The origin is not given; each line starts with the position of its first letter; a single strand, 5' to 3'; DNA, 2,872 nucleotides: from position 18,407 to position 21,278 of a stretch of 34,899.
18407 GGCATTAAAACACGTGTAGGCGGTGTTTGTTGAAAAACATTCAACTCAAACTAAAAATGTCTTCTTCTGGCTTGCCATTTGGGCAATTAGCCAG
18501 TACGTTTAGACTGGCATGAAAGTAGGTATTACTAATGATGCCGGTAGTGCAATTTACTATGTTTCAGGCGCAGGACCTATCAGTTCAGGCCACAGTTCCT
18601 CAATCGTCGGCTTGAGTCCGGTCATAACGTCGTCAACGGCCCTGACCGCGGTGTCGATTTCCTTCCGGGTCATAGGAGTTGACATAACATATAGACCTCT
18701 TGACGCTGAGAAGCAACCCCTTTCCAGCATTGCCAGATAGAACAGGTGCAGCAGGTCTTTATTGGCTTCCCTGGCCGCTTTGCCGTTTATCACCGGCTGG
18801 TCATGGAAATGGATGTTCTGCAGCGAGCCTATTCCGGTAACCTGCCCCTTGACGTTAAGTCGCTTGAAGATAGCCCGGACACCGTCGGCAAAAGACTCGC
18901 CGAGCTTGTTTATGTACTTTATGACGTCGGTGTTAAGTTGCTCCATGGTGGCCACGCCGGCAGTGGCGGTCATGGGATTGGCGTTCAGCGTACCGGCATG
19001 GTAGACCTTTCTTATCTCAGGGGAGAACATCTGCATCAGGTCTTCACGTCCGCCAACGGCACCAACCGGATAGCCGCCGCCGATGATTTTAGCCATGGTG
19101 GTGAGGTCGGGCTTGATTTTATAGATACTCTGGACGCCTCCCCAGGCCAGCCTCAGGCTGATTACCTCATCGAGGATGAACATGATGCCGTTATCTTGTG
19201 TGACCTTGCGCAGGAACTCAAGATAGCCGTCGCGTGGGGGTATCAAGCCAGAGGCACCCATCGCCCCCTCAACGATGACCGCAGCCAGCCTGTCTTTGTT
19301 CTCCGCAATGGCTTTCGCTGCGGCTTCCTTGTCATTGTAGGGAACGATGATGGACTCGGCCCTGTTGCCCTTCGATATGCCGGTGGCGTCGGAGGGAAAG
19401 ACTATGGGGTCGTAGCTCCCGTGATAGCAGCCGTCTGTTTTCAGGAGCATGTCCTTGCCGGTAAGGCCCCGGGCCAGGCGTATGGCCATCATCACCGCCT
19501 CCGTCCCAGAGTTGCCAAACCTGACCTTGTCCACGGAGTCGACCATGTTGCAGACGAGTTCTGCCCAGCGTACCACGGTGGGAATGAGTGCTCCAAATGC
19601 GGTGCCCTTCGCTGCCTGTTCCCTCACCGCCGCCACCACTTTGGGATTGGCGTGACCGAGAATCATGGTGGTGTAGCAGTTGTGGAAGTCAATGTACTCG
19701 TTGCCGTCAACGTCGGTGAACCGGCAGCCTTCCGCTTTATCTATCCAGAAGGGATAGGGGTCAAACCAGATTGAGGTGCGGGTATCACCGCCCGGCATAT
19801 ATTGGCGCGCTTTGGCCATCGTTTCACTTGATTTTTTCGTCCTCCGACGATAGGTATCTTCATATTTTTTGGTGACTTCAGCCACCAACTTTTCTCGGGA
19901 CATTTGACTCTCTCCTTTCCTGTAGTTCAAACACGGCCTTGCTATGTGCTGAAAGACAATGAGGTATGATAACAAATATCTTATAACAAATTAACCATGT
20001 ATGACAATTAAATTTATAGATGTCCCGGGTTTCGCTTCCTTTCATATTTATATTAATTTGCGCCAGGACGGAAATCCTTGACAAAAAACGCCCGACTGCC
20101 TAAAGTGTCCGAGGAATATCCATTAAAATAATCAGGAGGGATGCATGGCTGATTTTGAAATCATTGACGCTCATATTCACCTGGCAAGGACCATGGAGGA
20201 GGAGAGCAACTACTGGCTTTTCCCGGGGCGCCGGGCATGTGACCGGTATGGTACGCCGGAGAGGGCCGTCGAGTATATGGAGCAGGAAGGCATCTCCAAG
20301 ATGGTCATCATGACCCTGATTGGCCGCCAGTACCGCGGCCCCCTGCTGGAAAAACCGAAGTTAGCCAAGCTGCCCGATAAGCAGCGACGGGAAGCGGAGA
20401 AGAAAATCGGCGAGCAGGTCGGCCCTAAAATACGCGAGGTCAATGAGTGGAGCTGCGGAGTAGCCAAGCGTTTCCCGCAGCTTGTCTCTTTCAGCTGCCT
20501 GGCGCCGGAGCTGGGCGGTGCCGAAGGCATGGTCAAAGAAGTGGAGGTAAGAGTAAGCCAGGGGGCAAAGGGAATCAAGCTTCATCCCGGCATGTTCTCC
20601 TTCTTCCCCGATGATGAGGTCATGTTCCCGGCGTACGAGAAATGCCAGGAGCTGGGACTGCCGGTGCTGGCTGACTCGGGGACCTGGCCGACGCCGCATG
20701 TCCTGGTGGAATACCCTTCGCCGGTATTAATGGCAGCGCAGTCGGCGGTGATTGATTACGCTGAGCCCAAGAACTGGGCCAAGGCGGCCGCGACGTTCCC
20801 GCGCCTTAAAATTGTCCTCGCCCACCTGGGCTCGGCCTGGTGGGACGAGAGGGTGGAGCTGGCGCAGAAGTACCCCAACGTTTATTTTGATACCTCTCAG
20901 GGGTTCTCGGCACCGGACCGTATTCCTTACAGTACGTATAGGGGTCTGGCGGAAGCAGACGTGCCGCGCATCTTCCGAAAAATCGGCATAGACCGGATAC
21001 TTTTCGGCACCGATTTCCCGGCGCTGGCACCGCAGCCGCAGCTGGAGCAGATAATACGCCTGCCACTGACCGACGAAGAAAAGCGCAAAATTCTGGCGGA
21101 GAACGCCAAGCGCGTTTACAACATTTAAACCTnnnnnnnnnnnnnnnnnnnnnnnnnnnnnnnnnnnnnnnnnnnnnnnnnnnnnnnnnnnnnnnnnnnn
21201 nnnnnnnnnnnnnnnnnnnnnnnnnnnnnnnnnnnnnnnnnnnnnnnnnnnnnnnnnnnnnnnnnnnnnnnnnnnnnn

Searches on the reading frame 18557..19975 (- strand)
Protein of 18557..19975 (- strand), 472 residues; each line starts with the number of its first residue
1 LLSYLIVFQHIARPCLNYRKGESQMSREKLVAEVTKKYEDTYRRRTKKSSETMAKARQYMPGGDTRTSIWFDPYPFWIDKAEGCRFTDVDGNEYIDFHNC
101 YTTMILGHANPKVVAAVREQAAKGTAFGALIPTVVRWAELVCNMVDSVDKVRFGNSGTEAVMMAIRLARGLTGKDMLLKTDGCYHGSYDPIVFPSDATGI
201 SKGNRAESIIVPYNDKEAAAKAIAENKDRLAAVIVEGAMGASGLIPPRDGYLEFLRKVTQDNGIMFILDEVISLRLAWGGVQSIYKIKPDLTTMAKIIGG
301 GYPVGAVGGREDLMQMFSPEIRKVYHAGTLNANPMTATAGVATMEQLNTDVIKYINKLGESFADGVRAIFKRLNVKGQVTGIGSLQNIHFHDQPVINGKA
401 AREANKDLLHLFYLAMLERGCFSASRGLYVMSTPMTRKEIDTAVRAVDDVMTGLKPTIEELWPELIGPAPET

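Call 6: search_protein_families(library=pfam, proteins=[window:18557-19975:-])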
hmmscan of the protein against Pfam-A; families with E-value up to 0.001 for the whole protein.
window:18557-19975:- (472 aa): 1 family
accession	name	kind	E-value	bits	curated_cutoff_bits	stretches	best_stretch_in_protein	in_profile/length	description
PF00202.27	Aminotran_3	-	1.3e-58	199.1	30.5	1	73-406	8-358/403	Aminotransferase class-III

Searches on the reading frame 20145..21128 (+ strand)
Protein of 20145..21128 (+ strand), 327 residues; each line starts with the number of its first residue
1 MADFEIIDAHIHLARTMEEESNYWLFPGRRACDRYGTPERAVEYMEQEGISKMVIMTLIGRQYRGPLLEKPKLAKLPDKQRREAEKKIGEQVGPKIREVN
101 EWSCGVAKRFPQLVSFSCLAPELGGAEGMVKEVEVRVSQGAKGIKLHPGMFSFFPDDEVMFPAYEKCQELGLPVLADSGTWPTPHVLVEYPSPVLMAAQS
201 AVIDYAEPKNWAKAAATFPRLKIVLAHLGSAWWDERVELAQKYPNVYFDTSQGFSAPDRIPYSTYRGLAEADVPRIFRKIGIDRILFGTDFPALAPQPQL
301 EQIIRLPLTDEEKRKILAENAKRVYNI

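Call 6: search_protein_families(library=pfam, proteins=[window:20145-21128:+])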
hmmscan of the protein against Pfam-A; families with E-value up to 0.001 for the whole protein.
window:20145-21128:+ (327 aa): 1 family
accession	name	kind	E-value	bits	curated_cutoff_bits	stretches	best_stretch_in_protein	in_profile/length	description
PF04909.20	Amidohydro_2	-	4.7e-36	125.5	26.4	1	97-326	67-288/289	Amidohydrolase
